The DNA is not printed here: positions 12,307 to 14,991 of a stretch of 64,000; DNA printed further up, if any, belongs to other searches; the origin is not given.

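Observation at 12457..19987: Neighbourhood of disulfide-rich secreted repeat proteins flanked by periplasmic thiol-disulfide oxidoreductases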

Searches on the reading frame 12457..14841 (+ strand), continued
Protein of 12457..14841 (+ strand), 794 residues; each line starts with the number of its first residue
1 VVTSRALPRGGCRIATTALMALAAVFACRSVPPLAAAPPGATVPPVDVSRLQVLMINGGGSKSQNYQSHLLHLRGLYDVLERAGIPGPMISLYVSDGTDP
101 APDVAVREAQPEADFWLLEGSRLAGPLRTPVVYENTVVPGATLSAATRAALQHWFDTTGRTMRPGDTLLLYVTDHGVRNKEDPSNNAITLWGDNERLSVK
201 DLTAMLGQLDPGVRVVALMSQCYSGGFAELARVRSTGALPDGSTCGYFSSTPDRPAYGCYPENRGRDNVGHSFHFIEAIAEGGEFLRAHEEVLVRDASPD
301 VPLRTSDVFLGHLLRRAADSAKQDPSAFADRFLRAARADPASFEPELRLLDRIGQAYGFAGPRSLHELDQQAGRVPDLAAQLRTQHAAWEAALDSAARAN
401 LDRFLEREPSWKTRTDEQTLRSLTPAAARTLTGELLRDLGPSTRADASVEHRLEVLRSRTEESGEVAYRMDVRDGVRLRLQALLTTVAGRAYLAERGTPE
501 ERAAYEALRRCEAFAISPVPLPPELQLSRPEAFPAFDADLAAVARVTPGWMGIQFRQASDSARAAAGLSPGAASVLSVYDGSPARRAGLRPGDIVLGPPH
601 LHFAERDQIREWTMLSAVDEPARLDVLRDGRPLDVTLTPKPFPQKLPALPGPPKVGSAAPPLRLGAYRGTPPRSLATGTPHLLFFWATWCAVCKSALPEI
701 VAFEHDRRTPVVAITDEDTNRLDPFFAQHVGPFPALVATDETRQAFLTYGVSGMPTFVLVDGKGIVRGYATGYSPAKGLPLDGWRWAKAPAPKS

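Call 53: find_encoding_contigs(protein=P0125, flank=10000, max_places=1)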
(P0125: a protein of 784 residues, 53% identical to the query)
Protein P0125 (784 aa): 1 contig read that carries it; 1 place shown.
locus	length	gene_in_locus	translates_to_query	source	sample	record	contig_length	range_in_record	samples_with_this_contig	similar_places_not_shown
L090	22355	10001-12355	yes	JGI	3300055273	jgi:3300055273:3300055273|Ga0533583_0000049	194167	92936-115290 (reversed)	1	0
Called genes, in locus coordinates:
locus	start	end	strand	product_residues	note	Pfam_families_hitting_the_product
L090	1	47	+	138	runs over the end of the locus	PF13473:Cupredoxin_1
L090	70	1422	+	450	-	-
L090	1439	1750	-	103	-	-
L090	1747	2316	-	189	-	PF13490:zf-HC2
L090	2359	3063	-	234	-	PF04542:Sigma70_r2, PF08281:Sigma70_r4_2, PF04545:Sigma70_r4, PF22233:PhyR_sigma-like (faint)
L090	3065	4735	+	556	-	PF00989:PAS, PF08448:PAS_4, PF13426:PAS_9, PF00512:HisKA, PF02518:HATPase_c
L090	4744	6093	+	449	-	PF00072:Response_reg, PF00158:Sigma54_activat, PF14532:Sigma54_activ_2, PF07728:AAA_5 (weak), PF25601:AAA_lid_14, PF02954:HTH_8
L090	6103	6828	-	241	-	PF05175:MTS, PF10294:Methyltransf_16 (weak), PF13489:Methyltransf_23 (weak), PF13649:Methyltransf_25 (weak), PF08241:Methyltransf_11 (faint)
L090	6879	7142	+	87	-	-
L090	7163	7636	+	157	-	-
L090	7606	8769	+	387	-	-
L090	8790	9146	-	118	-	-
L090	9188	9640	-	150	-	PF00190:Cupin_1, PF02311:AraC_binding (weak), PF07883:Cupin_2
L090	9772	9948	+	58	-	-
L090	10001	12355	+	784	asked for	PF01650:Peptidase_C13 (weak), PF13180:PDZ_2 (weak), PF00085:Thioredoxin (faint), PF00578:AhpC-TSA, PF08534:Redoxin, PF13098:Thioredoxin_2 (weak), PF13905:Thioredoxin_8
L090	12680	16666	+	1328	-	-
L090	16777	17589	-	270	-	PF13640:2OG-FeII_Oxy_3, PF13661:2OG-FeII_Oxy_4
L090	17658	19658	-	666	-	PF13414:TPR_11 (weak), PF13432:TPR_16, PF13414:TPR_11, PF13414:TPR_11, PF13432:TPR_16, PF14559:TPR_19, PF13414:TPR_11, PF13432:TPR_16, +23 more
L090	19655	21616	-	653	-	PF13432:TPR_16 (weak), PF13424:TPR_12 (weak), PF13432:TPR_16, PF13424:TPR_12, PF14559:TPR_19, PF00515:TPR_1, PF13414:TPR_11, PF13432:TPR_16, +16 more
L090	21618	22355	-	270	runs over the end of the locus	-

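Call 55: find_related_loci(query=A3, collection=metagenome_contigs, flank=10000)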
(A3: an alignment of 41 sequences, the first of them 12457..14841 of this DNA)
Query A3 (794 aa) in metagenome_contigs; peptide patterns used: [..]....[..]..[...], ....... (x = any residue, [..] = any of these).
600 stretches matched a pattern (row limit reached: there are more); 525 encode a relative of the query (tblastn E <= 1e-3); the best 80 are kept; 80 distinct loci.
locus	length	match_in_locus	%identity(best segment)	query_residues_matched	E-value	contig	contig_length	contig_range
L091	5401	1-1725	74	213-787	0e+0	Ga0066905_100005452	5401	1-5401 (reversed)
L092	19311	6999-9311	54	13-792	0e+0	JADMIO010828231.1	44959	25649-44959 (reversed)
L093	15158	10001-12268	54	27-788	0e+0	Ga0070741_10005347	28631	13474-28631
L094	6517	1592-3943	54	1-788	0e+0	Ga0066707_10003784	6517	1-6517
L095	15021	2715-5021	54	20-790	0e+0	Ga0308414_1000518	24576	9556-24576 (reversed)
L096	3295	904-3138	54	50-794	0e+0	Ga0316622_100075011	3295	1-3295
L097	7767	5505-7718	53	48-786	0e+0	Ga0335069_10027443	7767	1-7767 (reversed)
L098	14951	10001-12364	54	1-792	0e+0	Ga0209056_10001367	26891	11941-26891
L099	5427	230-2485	53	27-787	0e+0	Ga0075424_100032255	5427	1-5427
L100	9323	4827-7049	55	48-790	0e+0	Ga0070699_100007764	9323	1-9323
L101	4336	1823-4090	55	40-792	0e+0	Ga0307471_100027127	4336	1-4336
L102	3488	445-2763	52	5-787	0e+0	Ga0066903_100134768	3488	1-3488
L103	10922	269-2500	54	45-789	0e+0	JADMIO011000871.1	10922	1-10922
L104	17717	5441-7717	53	30-791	0e+0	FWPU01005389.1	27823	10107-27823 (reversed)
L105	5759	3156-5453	55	17-788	0e+0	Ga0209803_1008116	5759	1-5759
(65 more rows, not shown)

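Call 58: predict_structure(alignment_id=A3)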
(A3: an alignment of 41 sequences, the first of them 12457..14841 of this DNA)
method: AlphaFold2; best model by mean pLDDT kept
length: 794 residues; sequences in the alignment: 41
mean_pLDDT: 88.9   pTM: 0.83
mean pLDDT of the five models: 88.9, 88.6, 87.4, 87.0, 85.3
residues with pLDDT >= 90: 532; 70-90: 203; 50-70: 39; < 50: 20
segments of 3 or more residues with pLDDT < 50: 1-11, 30-34
pLDDT, mean of each block of 10 residues (from residue 1): 35 60 58 50 86 92 84 91 94 87 85 92 92 88 94 97 97 90 90 92 95 96 93 88 96 80 55 90 94 91 97 97 97 94 93 92 95 91 91 94 94 93 92 97 96 94 93 95 98 97 97 95 77 88 87 90 90 91 93 94 92 92 94 95 77 91 92 91 95 92 94 93 93 94 87 91 96 86 75 47
secondary structure, 60 per line:
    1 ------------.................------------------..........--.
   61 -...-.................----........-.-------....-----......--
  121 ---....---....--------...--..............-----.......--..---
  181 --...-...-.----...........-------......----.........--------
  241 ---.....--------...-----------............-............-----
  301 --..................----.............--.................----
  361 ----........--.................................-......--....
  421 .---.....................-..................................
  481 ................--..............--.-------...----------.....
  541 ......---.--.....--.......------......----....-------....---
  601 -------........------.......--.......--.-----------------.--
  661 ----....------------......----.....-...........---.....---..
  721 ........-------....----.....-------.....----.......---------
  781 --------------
elements in order (helices of 4 or more, strands of 3 or more residues): H13-29 E51-57 H67-82 E90-94 E104-107 H113-118 H124-127 E131-134 E143-145 H148-161 E167-173 E187-189 E196-198 H199-206 E214-219 H224-232 E244-248 H271-282 H285-295 H305-320 H325-337 H340-356 H365-372 H375-407 H409-414 H417-421 H425-445 H447-496 H499-512 H536-546 E553-557 H560-566 E573-578 H583-586 E594-597 H608-615 E622-628 E631-637 E665-668 E681-686 H691-695 H697-707 E711-715 H719-728 E736-739 H744-748 E756-760 E765-771

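Call 61: fold_search(model_id=the predicted structure, library=pdb)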
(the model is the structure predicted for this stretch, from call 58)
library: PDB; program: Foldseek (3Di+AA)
matches with E <= 10: 1269; with E <= 0.001: 277
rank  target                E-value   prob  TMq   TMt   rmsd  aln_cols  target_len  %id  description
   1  5lua_A                2.2e-07  1.00  0.20  0.56   7.7       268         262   16  Crystal structure of human legumain (AEP) in complex with compound 11b (released 2017-03-29)
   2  7fqh_D                2.4e-07  1.00  0.18  0.48  13.0       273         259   16  Crystal Structure of human Legumain in complex with (2S)-N-[(3S)-5-amino-5-oxopent-1-yn-3-yl]-1-[1-[4-(cyclopropylmeth (released 2023-10-11)
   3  7fqi_B                8.7e-07  1.00  0.20  0.54   7.7       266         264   17  Crystal Structure of human Legumain in complex with (2S)-N-[(1S)-3-amino-1-cyano-3-oxopropyl]-1-[1-[4-[(2,4-difluoroph (released 2023-10-11)
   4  8imx_K                8.7e-07  1.00  0.18  0.40   8.6       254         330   14  Cryo-EM structure of GPI-T with a chimeric GPI-anchored protein (released 2023-08-16)
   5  7wld_K                1.4e-06  1.00  0.18  0.40   7.1       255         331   14  Cryo-EM structure of the human glycosylphosphatidylinositol transamidase complex at 2.53 Angstrom resolution (released 2022-04-27)
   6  3gl3_C                1.5e-06  1.00  0.15  0.75   2.6       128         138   34  Crystal structure of a putative Thiol:disulfide interchange protein DsbE from Chlorobium tepidum (released 2009-03-31)
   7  3pv5_C                1.7e-06  1.00  0.12  0.23  11.6       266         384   16  Structure of Legionella fallonii DegQ (N189G/P190G variant) (released 2011-06-15)
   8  3gl3_A                2.0e-06  1.00  0.15  0.75   2.4       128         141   34  Crystal structure of a putative Thiol:disulfide interchange protein DsbE from Chlorobium tepidum (released 2009-03-31)
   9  3gl3_B                3.0e-06  1.00  0.15  0.76   2.1       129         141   32  Crystal structure of a putative Thiol:disulfide interchange protein DsbE from Chlorobium tepidum (released 2009-03-31)
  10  3gl3_D                3.5e-06  1.00  0.14  0.73   2.7       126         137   35  Crystal structure of a putative Thiol:disulfide interchange protein DsbE from Chlorobium tepidum (released 2009-03-31)
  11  8imy_K                3.7e-06  1.00  0.19  0.42   7.0       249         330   14  Cryo-EM structure of GPI-T (inactive mutant) with GPI and proULBP2, a proprotein substrate (released 2023-08-16)
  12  7w4u                  3.9e-06  1.00  0.11  0.28   5.9       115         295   25  Structure of the M. tuberculosis HtrA S407A mutant at room-temperature (released 2022-12-07)
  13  7w24                  3.9e-06  1.00  0.11  0.29   6.0       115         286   25  Structure of the M. tuberculosis HtrA N383A mutant (released 2022-11-23)
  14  7co7_D                4.8e-06  1.00  0.12  0.28   3.1       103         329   24  HtrA-type protease AlgWS227A with decapeptide (released 2021-03-10)
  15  2b1k                  5.7e-06  1.00  0.14  0.66   3.2       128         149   27  Crystal structure of E. coli CcmG protein (released 2006-09-05)
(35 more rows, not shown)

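Call 76: search_protein_families(library=ncbifam, proteins=[L084:13330-13914:-, L084:13919-14764:-, L086:12327-14786:+, L090:12680-16666:+], max_evalue=0.01)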
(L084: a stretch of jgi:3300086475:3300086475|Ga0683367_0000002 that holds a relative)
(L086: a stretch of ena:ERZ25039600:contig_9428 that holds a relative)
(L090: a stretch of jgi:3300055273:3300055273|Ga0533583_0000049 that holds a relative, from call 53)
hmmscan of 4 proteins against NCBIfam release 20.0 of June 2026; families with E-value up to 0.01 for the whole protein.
L084:13330-13914:- (194 aa): 7 families
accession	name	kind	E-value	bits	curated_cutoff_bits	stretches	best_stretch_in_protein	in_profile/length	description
NF002854.0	PRK03147.1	subfamily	9.5e-12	45.2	170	1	19-146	31-154/176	thiol-disulfide oxidoreductase ResA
NF038285.1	deiodinase_rel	hypoth_equivalog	1.1e-06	28.3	250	1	15-85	167-237/347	deiodinase family protein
NF011941.0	PRK15412.1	equivalog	2.9e-05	23.7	359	1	20-158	35-169/185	thiol:disulfide interchange protein DsbE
NF040737.1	peroxi_PrxU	equivalog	3.5e-05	23.6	270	1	21-130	33-148/233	thioredoxin-dependent peroxiredoxin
TIGR00385.1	dsbE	subfamily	7.3e-05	22.4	123.15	1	22-149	32-155/173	DsbE family thiol:disulfide interchange protein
NF041054.1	WAxxUGC_long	equivalog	0.0001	21.7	300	1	11-148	66-198/354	ResA-like WAxxUGC motif-containing protein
NF041202.1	StoA_CxxC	exception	0.0063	16.4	210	1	29-145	32-145/163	endospore biogenesis thiol-disulfide oxidoreductase StoA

L084:13919-14764:- (281 aa): 0 families

L086:12327-14786:+ (819 aa): 1 family
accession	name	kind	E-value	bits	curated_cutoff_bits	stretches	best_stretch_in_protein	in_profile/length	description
NF045500.1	Omp28_seleno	equivalog_domain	1.6e-08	34.4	200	1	607-648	273-314/377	Omp28-related selenoprotein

L090:12680-16666:+ (1328 aa): 1 family
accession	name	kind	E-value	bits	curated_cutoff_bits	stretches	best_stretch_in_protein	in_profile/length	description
NF045500.1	Omp28_seleno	equivalog_domain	3e-05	23.6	200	1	1106-1150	269-313/377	Omp28-related selenoprotein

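Call 77: search_protein_families(library=pfam, proteins=[L084:13330-13914:-, L084:13919-14764:-, L090:12680-16666:+, L088:18101-21586:+], max_evalue=0.01)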
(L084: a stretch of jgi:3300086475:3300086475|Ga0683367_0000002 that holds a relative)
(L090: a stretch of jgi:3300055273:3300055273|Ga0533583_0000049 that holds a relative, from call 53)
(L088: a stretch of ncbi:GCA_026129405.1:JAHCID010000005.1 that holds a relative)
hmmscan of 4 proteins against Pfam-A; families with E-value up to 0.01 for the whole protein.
L084:13330-13914:- (194 aa): 5 families
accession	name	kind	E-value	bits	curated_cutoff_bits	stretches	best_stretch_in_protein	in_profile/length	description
PF00578.27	AhpC-TSA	-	2.3e-20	73.2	26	1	26-146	1-123/124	AhpC/TSA family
PF08534.16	Redoxin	-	1.5e-16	60.9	26.6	1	26-160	2-143/148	Redoxin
PF20029.6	DUF6436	-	0.00011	22.3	27.3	1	48-188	18-129/133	Domain of unknown function (DUF6436)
PF00255.25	GSHPx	-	0.0015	18.6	27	1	33-91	4-59/108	Glutathione peroxidase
PF13098.12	Thioredoxin_2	-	0.0046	17.7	27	1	46-151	1-96/104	Thioredoxin-like domain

L084:13919-14764:- (281 aa): 1 family
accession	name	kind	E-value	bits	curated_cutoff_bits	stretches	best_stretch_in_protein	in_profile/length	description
PF11412.14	DsbD_N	-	3.9e-16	59.6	25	1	35-145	15-114/119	Thiol:disulfide interchange protein DsbD, N-terminal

L090:12680-16666:+ (1328 aa): 1 family
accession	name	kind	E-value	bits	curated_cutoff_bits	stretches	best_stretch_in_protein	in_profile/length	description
PF00200.28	Disintegrin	-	2.6e-111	365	35.1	20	244-302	20-75/75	Disintegrin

L088:18101-21586:+ (1161 aa): 1 family
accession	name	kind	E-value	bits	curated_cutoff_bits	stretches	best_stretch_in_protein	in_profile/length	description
PF00200.28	Disintegrin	-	1.1e-87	289.3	35.1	13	243-292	25-75/75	Disintegrin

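Call 82: list_cluster_members(proteins=[P0053, P0001, P0071, P0033])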
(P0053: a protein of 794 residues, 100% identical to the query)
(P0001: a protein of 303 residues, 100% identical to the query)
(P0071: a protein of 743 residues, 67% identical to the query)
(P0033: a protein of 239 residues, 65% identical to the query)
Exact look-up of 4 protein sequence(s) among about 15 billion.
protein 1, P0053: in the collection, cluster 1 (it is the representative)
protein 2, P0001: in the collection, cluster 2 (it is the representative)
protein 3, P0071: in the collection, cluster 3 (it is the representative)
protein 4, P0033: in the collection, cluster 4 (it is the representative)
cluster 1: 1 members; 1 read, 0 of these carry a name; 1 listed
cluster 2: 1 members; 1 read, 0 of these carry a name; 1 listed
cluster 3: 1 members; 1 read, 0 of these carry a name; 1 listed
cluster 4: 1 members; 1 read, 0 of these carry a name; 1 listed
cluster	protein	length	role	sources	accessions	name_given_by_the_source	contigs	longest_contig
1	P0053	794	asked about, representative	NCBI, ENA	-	-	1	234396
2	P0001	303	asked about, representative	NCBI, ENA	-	-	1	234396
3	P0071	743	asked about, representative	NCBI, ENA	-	-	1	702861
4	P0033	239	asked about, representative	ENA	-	-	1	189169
